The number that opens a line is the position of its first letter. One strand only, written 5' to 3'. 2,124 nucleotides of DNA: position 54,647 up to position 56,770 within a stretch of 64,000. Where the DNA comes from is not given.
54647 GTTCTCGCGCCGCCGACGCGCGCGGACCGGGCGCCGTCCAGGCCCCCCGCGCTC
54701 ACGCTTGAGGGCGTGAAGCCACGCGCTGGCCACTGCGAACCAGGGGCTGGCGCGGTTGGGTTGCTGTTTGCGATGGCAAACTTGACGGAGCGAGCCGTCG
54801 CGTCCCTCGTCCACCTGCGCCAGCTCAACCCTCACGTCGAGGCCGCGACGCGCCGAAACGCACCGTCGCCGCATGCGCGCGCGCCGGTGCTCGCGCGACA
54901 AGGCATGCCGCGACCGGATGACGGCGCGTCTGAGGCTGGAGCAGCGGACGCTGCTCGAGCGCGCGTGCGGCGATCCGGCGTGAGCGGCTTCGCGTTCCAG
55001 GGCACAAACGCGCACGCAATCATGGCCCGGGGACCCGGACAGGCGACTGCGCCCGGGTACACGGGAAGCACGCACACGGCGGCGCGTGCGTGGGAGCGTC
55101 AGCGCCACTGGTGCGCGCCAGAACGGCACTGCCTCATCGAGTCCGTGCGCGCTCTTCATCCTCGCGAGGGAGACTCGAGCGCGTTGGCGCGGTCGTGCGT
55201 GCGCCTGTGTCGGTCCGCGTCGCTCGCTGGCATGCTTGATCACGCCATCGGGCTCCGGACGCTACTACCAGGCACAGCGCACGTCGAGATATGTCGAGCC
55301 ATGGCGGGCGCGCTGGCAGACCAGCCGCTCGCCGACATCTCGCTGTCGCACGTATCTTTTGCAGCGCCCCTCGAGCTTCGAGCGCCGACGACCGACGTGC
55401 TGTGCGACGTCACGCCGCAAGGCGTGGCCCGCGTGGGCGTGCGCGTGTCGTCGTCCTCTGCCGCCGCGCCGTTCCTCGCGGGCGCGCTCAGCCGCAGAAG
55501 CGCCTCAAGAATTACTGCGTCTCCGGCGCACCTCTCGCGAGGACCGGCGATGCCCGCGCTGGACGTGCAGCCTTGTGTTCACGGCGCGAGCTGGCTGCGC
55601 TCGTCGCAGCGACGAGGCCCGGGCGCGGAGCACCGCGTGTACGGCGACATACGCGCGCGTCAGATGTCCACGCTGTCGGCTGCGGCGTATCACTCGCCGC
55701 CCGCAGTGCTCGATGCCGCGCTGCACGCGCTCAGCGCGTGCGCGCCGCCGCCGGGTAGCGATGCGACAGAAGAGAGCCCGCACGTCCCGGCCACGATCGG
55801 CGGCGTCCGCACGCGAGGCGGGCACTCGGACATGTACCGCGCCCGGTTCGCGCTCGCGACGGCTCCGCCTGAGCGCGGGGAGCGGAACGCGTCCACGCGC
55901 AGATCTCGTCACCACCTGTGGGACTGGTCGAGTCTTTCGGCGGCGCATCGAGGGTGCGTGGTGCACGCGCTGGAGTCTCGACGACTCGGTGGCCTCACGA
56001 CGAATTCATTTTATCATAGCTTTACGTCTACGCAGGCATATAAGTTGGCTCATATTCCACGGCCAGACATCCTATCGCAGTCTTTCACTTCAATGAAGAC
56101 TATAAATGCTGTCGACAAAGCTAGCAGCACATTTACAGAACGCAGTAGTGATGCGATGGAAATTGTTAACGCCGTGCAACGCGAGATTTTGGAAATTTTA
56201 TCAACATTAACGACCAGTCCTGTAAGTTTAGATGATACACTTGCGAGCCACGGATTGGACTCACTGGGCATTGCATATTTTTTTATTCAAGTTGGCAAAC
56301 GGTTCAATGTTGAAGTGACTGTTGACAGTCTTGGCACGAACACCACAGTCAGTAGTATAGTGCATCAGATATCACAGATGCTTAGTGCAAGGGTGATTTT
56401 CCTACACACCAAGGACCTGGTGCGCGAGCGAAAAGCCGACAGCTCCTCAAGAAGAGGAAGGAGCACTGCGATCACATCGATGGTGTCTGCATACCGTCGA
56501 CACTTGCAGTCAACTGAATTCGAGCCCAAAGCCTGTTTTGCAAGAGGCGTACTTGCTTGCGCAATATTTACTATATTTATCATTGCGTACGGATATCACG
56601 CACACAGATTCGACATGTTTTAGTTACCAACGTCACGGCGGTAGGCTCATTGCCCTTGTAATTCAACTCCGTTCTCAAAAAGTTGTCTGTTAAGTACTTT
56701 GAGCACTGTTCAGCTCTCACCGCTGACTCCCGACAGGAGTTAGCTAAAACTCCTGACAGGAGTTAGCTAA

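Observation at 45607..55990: PKS internal modules are >99%-identical tandem duplications (1.5-kb KR-ACP unit x2; 2.14-kb KS-DH unit x3, one 5'-truncated)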

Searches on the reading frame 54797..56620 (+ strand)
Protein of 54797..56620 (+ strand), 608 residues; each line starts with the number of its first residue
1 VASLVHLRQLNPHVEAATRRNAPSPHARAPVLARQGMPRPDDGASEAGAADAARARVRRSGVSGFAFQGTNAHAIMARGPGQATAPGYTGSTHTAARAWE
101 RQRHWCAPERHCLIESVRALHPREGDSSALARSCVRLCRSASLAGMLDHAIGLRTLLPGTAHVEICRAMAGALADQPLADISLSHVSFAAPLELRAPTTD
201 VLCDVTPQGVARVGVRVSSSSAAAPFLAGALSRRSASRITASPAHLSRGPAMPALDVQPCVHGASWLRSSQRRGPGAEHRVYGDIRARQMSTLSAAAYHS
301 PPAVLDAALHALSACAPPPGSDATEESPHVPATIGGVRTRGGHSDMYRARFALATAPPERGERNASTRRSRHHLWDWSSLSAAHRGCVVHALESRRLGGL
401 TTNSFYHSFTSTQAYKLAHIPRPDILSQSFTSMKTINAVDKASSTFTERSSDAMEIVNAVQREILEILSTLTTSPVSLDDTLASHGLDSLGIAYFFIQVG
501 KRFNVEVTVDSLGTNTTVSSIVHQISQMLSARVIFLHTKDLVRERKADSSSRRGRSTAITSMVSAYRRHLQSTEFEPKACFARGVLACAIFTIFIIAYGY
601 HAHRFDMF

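Call 9: search_protein_families(library=pfam, proteins=[window:54797-56620:+], max_evalue=0.001)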
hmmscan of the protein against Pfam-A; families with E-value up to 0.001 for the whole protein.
window:54797-56620:+ (608 aa): 3 families
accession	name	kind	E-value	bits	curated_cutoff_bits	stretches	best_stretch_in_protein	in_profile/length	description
PF21089.3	PKS_DH_N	-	4.8e-08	33.3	27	1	146-219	30-102/103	Polyketide synthase dehydratase domain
PF00550.31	PP-binding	-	2.1e-07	31.5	20.8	1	464-523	3-65/67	Phosphopantetheine attachment site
PF14765.12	PS-DH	-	3.4e-05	23.9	23.7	1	283-351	52-120/166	Polyketide synthase dehydratase N-terminal domain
